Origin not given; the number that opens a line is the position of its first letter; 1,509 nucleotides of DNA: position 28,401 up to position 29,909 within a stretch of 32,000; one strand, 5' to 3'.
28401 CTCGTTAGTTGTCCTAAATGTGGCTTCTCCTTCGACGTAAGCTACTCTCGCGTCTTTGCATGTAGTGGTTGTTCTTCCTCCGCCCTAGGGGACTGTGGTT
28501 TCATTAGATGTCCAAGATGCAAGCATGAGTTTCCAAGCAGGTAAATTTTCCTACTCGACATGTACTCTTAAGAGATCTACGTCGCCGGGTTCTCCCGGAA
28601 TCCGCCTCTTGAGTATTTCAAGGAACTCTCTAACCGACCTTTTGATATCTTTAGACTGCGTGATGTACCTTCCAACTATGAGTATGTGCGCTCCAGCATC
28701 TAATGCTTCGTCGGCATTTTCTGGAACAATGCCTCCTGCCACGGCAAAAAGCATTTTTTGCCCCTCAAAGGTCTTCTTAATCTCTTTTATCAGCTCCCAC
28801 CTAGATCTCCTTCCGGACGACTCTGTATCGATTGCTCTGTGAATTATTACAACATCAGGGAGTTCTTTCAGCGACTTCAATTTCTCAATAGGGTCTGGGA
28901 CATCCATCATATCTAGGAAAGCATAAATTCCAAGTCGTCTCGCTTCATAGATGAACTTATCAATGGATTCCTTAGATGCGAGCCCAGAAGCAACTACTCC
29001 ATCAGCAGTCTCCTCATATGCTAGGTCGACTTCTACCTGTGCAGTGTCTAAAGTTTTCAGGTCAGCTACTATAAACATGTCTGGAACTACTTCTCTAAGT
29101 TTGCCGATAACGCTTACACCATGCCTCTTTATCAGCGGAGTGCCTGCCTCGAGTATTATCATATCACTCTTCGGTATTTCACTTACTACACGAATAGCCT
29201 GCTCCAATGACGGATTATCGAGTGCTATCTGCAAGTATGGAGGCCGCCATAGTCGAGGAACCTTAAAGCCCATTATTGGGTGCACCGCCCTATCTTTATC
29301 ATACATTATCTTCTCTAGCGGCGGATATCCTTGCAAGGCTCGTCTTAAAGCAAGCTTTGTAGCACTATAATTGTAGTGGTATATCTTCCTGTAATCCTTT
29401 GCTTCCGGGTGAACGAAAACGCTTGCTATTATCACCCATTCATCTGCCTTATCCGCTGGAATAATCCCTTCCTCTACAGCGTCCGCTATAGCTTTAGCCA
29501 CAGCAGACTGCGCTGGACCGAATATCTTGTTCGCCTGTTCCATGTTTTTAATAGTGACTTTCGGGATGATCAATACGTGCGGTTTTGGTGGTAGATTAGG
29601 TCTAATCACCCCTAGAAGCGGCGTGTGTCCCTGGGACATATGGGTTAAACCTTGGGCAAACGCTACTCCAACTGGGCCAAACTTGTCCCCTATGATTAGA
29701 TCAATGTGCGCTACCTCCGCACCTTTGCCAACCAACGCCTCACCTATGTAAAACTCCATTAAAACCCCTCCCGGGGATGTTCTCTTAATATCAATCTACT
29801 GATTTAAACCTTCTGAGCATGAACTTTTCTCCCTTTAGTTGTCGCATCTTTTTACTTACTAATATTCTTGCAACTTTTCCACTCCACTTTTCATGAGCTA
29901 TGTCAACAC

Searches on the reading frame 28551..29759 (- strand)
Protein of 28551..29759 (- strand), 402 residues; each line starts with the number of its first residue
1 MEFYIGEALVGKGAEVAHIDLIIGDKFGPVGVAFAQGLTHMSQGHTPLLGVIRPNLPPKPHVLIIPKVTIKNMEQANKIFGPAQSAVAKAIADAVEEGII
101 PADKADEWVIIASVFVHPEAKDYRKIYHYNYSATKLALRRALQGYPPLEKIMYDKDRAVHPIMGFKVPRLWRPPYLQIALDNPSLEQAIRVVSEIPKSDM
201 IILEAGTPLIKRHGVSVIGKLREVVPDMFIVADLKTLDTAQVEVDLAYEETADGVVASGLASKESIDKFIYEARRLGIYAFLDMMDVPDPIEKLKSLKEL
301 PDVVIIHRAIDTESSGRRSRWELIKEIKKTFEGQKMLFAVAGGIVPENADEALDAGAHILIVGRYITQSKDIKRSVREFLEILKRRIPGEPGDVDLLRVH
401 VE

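Call 55: search_protein_families(library=pfam, proteins=[window:28551-29759:-], max_evalue=0.00001)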
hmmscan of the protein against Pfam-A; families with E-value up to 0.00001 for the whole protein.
window:28551-29759:- (402 aa): 2 families
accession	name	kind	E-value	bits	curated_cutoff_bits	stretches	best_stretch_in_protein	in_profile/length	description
PF08714.17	Fae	-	3.4e-69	232.3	27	1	5-163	1-159/159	Formaldehyde-activating enzyme (Fae)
PF00215.30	OMPdecase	-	6.6e-31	108.4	27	1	174-378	1-220/221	Orotidine 5'-phosphate decarboxylase / HUMPS family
